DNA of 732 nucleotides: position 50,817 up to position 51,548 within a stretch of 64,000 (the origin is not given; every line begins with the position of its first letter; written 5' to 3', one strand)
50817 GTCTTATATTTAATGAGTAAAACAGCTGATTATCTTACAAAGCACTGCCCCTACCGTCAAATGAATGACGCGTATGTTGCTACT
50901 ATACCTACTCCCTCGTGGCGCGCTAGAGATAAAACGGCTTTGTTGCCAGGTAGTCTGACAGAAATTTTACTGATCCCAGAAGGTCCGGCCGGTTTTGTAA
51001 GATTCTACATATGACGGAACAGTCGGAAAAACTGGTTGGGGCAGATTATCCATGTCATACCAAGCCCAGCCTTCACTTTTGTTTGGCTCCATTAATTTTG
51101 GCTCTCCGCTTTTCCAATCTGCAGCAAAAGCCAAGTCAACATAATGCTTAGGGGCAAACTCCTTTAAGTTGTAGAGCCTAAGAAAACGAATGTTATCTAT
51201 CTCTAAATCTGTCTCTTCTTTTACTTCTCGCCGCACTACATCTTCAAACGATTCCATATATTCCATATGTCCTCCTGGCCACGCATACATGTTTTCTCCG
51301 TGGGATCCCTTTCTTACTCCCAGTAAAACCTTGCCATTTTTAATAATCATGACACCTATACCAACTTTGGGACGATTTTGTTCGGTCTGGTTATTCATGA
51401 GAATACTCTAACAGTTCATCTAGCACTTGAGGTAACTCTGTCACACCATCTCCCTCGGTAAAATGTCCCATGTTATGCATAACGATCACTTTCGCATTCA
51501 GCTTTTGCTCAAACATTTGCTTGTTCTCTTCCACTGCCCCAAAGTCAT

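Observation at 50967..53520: Operon of DNPH1/Rcl-like dNMP N-glycosidase, two NUDIX hydrolases and an alpha/beta hydrolase, divergent from a HAD phosphatase: a nucleotide sanitation/salvage module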

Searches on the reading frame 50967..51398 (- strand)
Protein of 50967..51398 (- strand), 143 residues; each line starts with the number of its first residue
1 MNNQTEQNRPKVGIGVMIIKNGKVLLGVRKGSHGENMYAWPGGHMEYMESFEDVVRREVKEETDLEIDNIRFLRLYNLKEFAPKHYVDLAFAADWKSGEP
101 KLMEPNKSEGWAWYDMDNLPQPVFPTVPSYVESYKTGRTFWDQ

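Call 3: search_protein_families(library=pfam, proteins=[window:50967-51398:-], max_evalue=0.01)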
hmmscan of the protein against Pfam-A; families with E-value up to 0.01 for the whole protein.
window:50967-51398:- (143 aa): 2 families
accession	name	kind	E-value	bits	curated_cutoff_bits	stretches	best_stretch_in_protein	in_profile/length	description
PF00293.34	NUDIX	-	4.7e-17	62.7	21.1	1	11-121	3-121/134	NUDIX domain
PF14815.12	NUDIX_4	-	0.0058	16.9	35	0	17-127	4-106/113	NUDIX domain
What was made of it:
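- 50967..51398 (-): NudixA, a Nudix hydrolase (143 aa) highly conserved in Patescibacteria; its start overlaps the YdeN stop by 8 nt. PF00293 4.7e-17 (call 3).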

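Call 4: search_protein_families(library=ncbifam, proteins=[window:50967-51398:-], max_evalue=0.01)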
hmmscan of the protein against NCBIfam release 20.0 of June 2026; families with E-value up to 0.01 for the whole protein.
window:50967-51398:- (143 aa): 18 families
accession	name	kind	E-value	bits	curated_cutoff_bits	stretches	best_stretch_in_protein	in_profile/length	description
NF001299.0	PRK00241.1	equivalog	9.3e-13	48.2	158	1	15-121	139-240/263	NAD(+) diphosphatase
NF006530.0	PRK08999.1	equivalog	1.7e-08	33.9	245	1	10-125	6-118/315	Nudix family hydrolase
TIGR00586.1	mutt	equivalog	1.4e-07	31.6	97.9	1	11-119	6-111/129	8-oxo-dGTP diphosphatase MutT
NF008044.0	PRK10776.1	equivalog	1.4e-07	31.5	148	1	11-125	5-116/130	8-oxo-dGTP diphosphatase MutT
TIGR02705.1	nudix_YtkD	equivalog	9.5e-07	28.5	154.4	1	32-93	41-101/156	RNA deprotection pyrophosphohydrolase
NF003791.0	PRK05379.2-3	equivalog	1.2e-06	28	409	1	14-67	205-258/340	bifunctional nicotinamide-nucleotide adenylyltransferase/Nudix hydroxylase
NF003786.0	PRK05379.1-2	equivalog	1.5e-06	27.7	397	1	15-68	222-275/354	bifunctional nicotinamide-nucleotide adenylyltransferase/Nudix hydroxylase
NF003788.0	PRK05379.1-5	equivalog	1.6e-06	27.6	354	1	15-67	217-269/351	bifunctional nicotinamide-nucleotide adenylyltransferase/Nudix hydroxylase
NF003785.0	PRK05379.1-1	equivalog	5.4e-06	25.8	418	1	12-68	204-260/347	bifunctional nicotinamide-nucleotide adenylyltransferase/Nudix hydroxylase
NF001937.0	PRK00714.1-4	equivalog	1.4e-05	24.8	139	1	8-74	7-69/161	RNA pyrophosphohydrolase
NF001938.0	PRK00714.1-5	equivalog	1.4e-05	24.5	116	1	3-66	7-75/172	RNA pyrophosphohydrolase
NF003787.0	PRK05379.1-4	equivalog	2.3e-05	23.5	449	1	12-68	209-265/346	bifunctional nicotinamide-nucleotide adenylyltransferase/Nudix hydroxylase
NF007834.0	PRK10546.1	equivalog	0.00017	21.4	156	1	16-69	9-63/135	pyrimidine (deoxy)nucleoside triphosphate diphosphatase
NF001934.0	PRK00714.1-1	equivalog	0.00022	20.7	241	1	7-74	6-69/176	RNA pyrophosphohydrolase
NF001935.0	PRK00714.1-2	equivalog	0.00065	19.2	259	1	6-73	5-68/183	RNA pyrophosphohydrolase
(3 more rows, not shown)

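Call 5: search_protein_families(library=padloc, proteins=[window:50967-51398:-], max_evalue=0.01)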
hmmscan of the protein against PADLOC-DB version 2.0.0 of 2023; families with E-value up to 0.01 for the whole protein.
window:50967-51398:- (143 aa): 1 family
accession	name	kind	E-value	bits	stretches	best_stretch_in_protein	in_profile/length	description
PDLC04899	PDC-S07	-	2.9e-11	41.2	1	16-121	12-114/135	-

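Call 8: search_solved_structures(query=window:50967-51398:-, max_evalue=0.001, show_alignments=1)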
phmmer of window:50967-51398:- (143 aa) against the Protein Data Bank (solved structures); distinct sequences matched with E-value up to 0.001: 54.
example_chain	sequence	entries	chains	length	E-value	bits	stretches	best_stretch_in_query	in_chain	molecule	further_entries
5gp0_E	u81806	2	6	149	4.8e-29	104.5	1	6-125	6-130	Nudix hydrolase 1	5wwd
6dby_A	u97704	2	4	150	4.8e-29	104.5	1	6-125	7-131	Nudix hydrolase 1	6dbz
6fl4_A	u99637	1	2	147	5.5e-29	104.3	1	7-125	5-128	Nudix hydrolase 1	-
5wy6_E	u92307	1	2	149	3.3e-28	101.7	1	6-125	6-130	Nudix hydrolase 1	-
4kyx_A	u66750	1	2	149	6.5e-27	97.5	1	8-132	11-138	ADP-ribose pyrophosphatase MutT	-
6ypb_A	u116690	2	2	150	9.5e-25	90.5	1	10-131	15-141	Geranyl diphosphate phosphohydrolase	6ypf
7b66_A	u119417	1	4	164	6.2e-19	71.6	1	4-120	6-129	Nucleotide triphosphate diphosphatase NUDT15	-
5bon_A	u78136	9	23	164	6.2e-19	71.6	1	4-120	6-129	Probable 8-oxo-dGTP diphosphatase NUDT15 | Nucleotide triphosphate diphosphatase NUDT15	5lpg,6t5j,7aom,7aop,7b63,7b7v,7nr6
7b65_A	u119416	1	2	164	6.3e-19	71.6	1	4-120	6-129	Nucleotide triphosphate diphosphatase NUDT15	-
7b64_A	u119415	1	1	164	8.4e-19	71.2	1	5-120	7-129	Nucleotide triphosphate diphosphatase NUDT15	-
4dyw_A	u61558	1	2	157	2e-18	70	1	7-124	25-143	MutT/NUDIX family protein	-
7b67_A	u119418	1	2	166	2.4e-18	69.7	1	5-120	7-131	Nucleotide triphosphate diphosphatase NUDT15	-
5otn_A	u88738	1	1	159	1.5e-08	38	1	16-120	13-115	Nudix (Nucleoside diphosphate linked moiety X)-type motif 1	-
5hzx_A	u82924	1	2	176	1.9e-08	37.6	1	16-120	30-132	Nudix (Nucleoside diphosphate linked moiety X)-type motif 1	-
2b06_A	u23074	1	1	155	1e-06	32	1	36-121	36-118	MutT/nudix family protein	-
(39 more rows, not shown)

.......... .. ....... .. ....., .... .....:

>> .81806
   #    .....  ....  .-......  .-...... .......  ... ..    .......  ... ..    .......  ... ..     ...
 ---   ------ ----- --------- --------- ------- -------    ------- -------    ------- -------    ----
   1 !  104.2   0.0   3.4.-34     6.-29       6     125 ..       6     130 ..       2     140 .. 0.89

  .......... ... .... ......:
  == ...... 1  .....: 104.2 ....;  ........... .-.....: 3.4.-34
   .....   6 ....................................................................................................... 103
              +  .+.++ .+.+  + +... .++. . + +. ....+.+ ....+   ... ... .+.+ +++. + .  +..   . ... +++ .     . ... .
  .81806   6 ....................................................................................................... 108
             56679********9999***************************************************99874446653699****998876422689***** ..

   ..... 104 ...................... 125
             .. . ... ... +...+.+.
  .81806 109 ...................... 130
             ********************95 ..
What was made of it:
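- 50967..51398 (-): AtNUDT1 E=5e-29, Rickettsia 4kyx 6.5e-27 and NUDT15 6e-19 (call 8).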

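Call 54: find_homologous_proteins(query=window:50967-51398:-, max_evalue=1e-20)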
Query window:50967-51398:- (143 aa): 901 proteins with E <= 1e-20 among 914 candidates; the best 120 are listed.
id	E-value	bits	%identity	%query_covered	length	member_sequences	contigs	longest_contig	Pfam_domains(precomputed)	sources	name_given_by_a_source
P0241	6.3e-95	333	100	100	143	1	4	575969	PF00293.35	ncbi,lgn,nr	ncbi:MAG: NUDIX domain-containing protein [Candidatus Andersenbacteria bacterium]|nr:NUDIX domain-co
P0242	3.5e-75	269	76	98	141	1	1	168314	PF00293.35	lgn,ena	-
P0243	1.0e-73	264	80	94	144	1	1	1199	PF00293.35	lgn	-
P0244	3.8e-72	259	77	97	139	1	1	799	PF00293.35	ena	-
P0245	4.9e-72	259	73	100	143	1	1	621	PF00293.35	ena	-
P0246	1.4e-71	257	74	100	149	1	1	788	PF00293.35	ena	-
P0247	1.4e-71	257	73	100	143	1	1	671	PF00293.35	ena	-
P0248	3.1e-71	256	73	99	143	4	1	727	PF00293.35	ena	-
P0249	8.5e-71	255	76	95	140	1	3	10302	PF00293.35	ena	-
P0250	3.2e-70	253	75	96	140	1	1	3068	PF00293.35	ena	-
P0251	5.2e-70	252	72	99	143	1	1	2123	PF00293.35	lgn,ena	-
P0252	7.4e-70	252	71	100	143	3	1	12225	PF00293.35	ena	-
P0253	3.9e-69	249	70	100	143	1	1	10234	PF00293.35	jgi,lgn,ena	-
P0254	9.8e-69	248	73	99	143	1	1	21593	PF00293.35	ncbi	-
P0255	1.0e-68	248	72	97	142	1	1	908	PF00293.35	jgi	jgi:8-oxo-dGTP diphosphatase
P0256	1.0e-68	248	73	97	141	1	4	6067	PF00293.35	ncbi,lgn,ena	ncbi:MAG: NUDIX domain-containing protein [Patescibacteria group bacterium]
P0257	2.1e-68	247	73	96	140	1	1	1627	PF00293.35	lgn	-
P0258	2.2e-68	247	71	100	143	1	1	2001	PF00293.35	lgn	-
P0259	7.5e-68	245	74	93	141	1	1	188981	PF00293.35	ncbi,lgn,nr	ncbi:MAG TPA: NUDIX domain-containing protein [Candidatus Udaeobacter sp.]|nr:NUDIX domain-containin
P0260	8.9e-68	245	69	100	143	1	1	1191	PF00293.35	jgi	jgi:8-oxo-dGTP diphosphatase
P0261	1.3e-67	244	70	97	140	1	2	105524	PF00293.35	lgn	-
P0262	1.4e-67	244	76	94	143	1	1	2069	PF00293.35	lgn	-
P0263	2.0e-67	244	72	96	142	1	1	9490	PF00293.35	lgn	-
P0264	2.4e-67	244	72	97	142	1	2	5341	PF00293.35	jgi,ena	jgi:8-oxo-dGTP diphosphatase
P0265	2.9e-67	243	74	94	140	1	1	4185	PF00293.35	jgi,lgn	jgi:8-oxo-dGTP diphosphatase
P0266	3.1e-67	243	71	97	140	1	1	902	PF00293.35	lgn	-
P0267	3.5e-67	243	70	99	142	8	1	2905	PF00293.35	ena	-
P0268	3.5e-67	243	68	100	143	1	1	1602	PF00293.35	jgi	jgi:8-oxo-dGTP diphosphatase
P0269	3.6e-67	243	70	99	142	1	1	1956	PF00293.35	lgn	-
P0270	5.1e-67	242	72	99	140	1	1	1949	PF00293.35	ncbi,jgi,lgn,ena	-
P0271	8.0e-67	242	73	96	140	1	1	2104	PF00293.35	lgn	-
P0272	8.7e-67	242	73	95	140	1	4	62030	PF00293.35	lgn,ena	-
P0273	1.6e-66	241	73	94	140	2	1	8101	PF00293.35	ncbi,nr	ncbi:MAG: NUDIX domain-containing protein [Candidatus Zambryskibacteria bacterium]|nr:NUDIX domain-c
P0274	1.6e-66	241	71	95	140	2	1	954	PF00293.35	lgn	-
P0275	1.8e-66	241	70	97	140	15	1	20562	PF00293.35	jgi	jgi:8-oxo-dGTP diphosphatase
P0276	1.9e-66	241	70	99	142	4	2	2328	PF00293.35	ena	-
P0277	1.9e-66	241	70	97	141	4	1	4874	PF00293.35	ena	-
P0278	2.3e-66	240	71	96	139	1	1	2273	PF00293.35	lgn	-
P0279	2.5e-66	240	72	97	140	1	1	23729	PF00293.35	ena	-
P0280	2.6e-66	240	67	99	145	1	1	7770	PF00293.35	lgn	-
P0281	2.9e-66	240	71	97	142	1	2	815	PF00293.35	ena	-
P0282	3.0e-66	240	72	92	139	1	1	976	PF00293.35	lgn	-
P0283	3.2e-66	240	67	97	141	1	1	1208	PF00293.35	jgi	-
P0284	3.2e-66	240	73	95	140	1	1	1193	PF00293.35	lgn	-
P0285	3.4e-66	240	67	97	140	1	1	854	PF00293.35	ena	-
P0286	4.2e-66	239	76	89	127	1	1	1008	PF00293.35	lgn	-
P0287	4.7e-66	239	69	97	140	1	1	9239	PF00293.35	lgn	-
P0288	5.0e-66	239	71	99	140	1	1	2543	PF00293.35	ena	-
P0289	5.1e-66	239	76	89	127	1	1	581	PF00293.35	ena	-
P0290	5.1e-66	239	70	99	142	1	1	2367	PF00293.35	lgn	-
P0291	5.3e-66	239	72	86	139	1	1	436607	PF00293.35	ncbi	-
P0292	5.7e-66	239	69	96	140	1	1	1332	PF00293.35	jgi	jgi:8-oxo-dGTP diphosphatase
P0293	6.2e-66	239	72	96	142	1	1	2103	PF00293.35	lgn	-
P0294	6.8e-66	239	70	96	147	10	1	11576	PF00293.35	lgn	-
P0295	8.3e-66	238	70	97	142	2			PF00293.35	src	-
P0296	8.8e-66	238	71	95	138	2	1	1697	PF00293.35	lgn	-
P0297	8.9e-66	238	72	97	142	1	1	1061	PF00293.35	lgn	-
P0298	9.1e-66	238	70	98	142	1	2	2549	PF00293.35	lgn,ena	-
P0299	9.5e-66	238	69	96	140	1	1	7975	PF00293.35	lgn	-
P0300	9.9e-66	238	70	97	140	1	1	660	PF00293.35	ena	-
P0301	1.2e-65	238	70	96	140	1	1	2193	PF00293.35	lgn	-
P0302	1.3e-65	238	70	97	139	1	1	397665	PF00293.35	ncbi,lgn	-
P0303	1.3e-65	238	69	96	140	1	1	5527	PF00293.35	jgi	jgi:8-oxo-dGTP diphosphatase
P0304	1.3e-65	238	70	98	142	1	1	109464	PF00293.35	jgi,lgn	jgi:8-oxo-dGTP diphosphatase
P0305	1.5e-65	238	69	95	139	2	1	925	PF00293.35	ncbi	-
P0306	1.8e-65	237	70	97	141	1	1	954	PF00293.35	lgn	-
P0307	2.1e-65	237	69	98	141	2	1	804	PF00293.35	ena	-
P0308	2.1e-65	237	68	100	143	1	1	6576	PF00293.35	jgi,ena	jgi:8-oxo-dGTP diphosphatase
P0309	2.7e-65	237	71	94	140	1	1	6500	PF00293.35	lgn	-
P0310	3.1e-65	237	71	93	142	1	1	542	PF00293.35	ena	-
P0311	3.1e-65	237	67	97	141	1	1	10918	PF00293.35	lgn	-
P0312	4.4e-65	236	69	96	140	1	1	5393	PF00293.35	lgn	-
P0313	4.6e-65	236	70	97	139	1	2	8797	PF00293.35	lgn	-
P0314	6.3e-65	236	70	99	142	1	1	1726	PF00293.35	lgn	-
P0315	6.6e-65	236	68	95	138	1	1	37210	PF00293.35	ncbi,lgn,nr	ncbi:MAG: NUDIX domain-containing protein [Candidatus Brennerbacteria bacterium]|nr:NUDIX domain-con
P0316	8.2e-65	235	69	98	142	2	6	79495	PF00293.35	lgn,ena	-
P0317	8.6e-65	235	70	96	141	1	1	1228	PF00293.35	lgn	-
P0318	1.0e-64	235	68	95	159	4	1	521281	PF00293.35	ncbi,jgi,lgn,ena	ncbi:MAG: NUDIX domain-containing protein [Patescibacteria group bacterium]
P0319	1.1e-64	235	71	96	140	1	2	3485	PF00293.35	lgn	-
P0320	1.2e-64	235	68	99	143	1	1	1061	PF00293.35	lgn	-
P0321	1.2e-64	235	71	94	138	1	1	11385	PF00293.35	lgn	-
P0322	1.3e-64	235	68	96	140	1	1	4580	PF00293.35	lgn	-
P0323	2.0e-64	234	69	96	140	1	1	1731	PF00293.35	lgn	-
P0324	2.1e-64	234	69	97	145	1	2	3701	PF00293.35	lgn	-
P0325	2.2e-64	234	67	96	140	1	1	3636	PF00293.35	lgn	-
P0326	2.5e-64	234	68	99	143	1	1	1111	PF00293.35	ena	-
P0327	2.6e-64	234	68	99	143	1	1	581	PF00293.35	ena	-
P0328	2.7e-64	234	73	94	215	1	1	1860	PF00293.35,PF07866.18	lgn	-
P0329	3.2e-64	233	68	95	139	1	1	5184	PF00293.35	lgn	-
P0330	3.3e-64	233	69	96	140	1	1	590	PF00293.35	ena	-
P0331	3.5e-64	233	65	99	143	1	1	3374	PF00293.35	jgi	jgi:8-oxo-dGTP diphosphatase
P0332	3.8e-64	233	69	95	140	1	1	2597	PF00293.35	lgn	-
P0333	5.0e-64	233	69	96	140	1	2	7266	PF00293.35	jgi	jgi:8-oxo-dGTP diphosphatase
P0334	5.5e-64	233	71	94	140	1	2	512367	PF00293.35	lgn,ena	-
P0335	5.9e-64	232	71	93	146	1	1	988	PF00293.35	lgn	-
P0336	6.5e-64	232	70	96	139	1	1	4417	PF00293.35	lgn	-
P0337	8.4e-64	232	68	97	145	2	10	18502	PF00293.35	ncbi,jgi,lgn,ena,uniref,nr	ncbi:MAG: hypothetical protein A3B30_00925 [Candidatus Komeilibacteria bacterium RIFCSPLOWO2_01_FULL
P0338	1.1e-63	232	69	97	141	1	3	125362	PF00293.35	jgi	jgi:8-oxo-dGTP diphosphatase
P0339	1.2e-63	232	67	96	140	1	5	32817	PF00293.35,PF14815.13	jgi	jgi:8-oxo-dGTP diphosphatase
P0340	1.2e-63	231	68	99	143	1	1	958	PF00293.35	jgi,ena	-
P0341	1.3e-63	231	67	96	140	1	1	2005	PF00293.35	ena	-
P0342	1.3e-63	231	69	96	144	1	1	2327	PF00293.35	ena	-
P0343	1.5e-63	231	68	95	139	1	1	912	PF00293.35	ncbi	-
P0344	1.6e-63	231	65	99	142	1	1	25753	PF00293.35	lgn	-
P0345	1.7e-63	231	64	100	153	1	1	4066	PF00293.35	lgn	-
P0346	1.9e-63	231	71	95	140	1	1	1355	PF00293.35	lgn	-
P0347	2.0e-63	231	65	99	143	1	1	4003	PF00293.35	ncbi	-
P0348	2.1e-63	231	72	96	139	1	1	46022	PF00293.35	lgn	-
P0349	2.4e-63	231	70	94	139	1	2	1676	PF00293.35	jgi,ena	-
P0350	2.4e-63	230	69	98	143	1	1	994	PF00293.35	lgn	-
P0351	2.6e-63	230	70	97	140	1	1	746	PF00293.35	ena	-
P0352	2.6e-63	230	69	96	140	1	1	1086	PF00293.35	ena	-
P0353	2.7e-63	230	68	96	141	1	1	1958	PF00293.35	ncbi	-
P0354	2.9e-63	230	69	95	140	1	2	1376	PF00293.35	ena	-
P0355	3.0e-63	230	71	95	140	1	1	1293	PF00293.35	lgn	-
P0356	3.0e-63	230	70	92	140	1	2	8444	PF00293.35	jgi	jgi:8-oxo-dGTP diphosphatase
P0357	4.2e-63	230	65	99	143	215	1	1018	PF00293.35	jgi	jgi:8-oxo-dGTP diphosphatase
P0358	4.5e-63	230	66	98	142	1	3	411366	PF00293.35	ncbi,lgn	-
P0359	4.5e-63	230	68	95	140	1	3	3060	PF00293.35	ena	-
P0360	4.8e-63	230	69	96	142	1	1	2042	PF00293.35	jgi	jgi:8-oxo-dGTP diphosphatase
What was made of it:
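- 50967..51398 (-): 901 homologues have E<=1e-20, and the top 120 are 64-80% identical (call 54).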

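Call 55: find_encoding_contigs(protein=P0242, flank=4000, max_places=1)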
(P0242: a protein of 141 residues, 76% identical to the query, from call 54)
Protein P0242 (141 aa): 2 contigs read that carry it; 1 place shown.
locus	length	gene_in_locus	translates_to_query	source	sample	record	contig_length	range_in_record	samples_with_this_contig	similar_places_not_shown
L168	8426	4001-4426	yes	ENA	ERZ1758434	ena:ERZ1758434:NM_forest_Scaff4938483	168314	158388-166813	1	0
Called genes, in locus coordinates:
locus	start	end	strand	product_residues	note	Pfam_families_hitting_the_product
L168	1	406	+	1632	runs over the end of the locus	-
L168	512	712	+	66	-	-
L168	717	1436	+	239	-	PF00561:Abhydrolase_1 (weak)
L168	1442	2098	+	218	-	PF06941:NT5C (faint)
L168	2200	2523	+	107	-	-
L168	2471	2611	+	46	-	-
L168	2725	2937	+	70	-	-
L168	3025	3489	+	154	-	PF00293:NUDIX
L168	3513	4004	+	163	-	-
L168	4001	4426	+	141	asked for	PF00293:NUDIX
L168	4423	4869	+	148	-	-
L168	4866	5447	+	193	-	PF02545:Maf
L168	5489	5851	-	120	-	-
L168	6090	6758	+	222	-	PF00072:Response_reg (weak), PF00196:GerE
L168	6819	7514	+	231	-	PF00849:PseudoU_synth_2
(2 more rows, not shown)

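Call 56: find_encoding_contigs(protein=P0344, flank=4000, max_places=1)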
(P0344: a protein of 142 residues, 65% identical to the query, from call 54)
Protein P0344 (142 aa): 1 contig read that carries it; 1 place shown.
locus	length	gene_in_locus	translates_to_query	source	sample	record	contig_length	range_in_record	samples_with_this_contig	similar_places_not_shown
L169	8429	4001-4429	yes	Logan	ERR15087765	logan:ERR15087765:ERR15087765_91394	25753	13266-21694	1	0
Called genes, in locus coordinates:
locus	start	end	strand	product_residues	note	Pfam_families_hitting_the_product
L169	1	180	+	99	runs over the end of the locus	-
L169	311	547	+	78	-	PF04973:NMN_transporter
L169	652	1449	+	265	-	PF04909:Amidohydro_2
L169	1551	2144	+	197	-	PF12917:YfbR-like (weak), PF13023:HD_3, PF01966:HD (weak)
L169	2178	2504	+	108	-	PF03091:CutA1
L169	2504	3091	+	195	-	PF04191:PEMT, PF04140:ICMT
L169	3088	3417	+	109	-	-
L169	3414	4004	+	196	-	PF06821:Ser_hydrolase, PF12697:Abhydrolase_6 (weak)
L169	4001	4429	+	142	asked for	PF00293:NUDIX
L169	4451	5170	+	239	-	PF07866:DUF1653, PF00293:NUDIX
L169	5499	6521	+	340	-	PF01565:FAD_binding_4, PF02873:MurB_C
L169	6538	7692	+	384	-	PF07995:GSDH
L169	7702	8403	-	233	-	PF04203:Sortase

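Call 57: find_encoding_contigs(protein=P0254, flank=4000, max_places=1)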
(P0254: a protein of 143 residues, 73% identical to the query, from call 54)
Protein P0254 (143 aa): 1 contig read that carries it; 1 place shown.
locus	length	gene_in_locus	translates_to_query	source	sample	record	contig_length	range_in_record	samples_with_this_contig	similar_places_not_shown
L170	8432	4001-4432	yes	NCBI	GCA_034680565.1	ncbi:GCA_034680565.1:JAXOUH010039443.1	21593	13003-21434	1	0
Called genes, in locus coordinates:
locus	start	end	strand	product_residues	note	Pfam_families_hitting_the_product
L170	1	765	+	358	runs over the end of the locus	-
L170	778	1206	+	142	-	PF00903:Glyoxalase, PF06983:3-dmu-9_3-mt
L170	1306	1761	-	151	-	-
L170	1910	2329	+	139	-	-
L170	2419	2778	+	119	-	-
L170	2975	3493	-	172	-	PF00583:Acetyltransf_1, PF13673:Acetyltransf_10 (weak), PF13508:Acetyltransf_7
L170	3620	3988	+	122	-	PF01042:Ribonuc_L-PSP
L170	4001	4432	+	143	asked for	PF00293:NUDIX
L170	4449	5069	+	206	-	PF02475:TRM5-TYW2_MTfase (weak), PF13847:Methyltransf_31 (weak), PF09445:Methyltransf_15, PF13649:Methyltransf_25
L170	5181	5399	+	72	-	-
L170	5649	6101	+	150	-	PF07617:DUF1579 (weak)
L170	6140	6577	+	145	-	PF00903:Glyoxalase, PF13669:Glyoxalase_4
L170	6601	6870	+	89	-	-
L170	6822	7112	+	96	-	-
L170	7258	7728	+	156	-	-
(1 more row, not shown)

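Call 58: find_encoding_contigs(protein=P0261, flank=4000, max_places=1)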
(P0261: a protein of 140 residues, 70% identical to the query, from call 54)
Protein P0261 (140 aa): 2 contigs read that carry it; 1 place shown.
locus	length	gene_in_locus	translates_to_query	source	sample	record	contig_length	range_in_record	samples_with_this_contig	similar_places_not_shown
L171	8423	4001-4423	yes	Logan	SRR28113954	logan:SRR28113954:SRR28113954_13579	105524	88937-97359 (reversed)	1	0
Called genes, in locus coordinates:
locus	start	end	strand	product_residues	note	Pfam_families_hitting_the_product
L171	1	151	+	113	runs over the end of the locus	-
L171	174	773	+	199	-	PF19335:HMBD, PF07291:MauE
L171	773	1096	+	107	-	-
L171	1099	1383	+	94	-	-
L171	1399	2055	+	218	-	PF03575:Peptidase_S51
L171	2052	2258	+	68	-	-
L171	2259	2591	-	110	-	-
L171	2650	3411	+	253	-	PF00459:Inositol_P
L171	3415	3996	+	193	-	PF02545:Maf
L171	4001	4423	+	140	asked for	PF00293:NUDIX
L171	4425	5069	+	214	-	PF07866:DUF1653, PF00293:NUDIX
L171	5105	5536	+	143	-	PF25056:DUF7793 (weak), PF11964:SpoIIAA-like (weak)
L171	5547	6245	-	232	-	PF04203:Sortase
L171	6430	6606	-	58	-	-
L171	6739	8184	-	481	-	PF00188:CAP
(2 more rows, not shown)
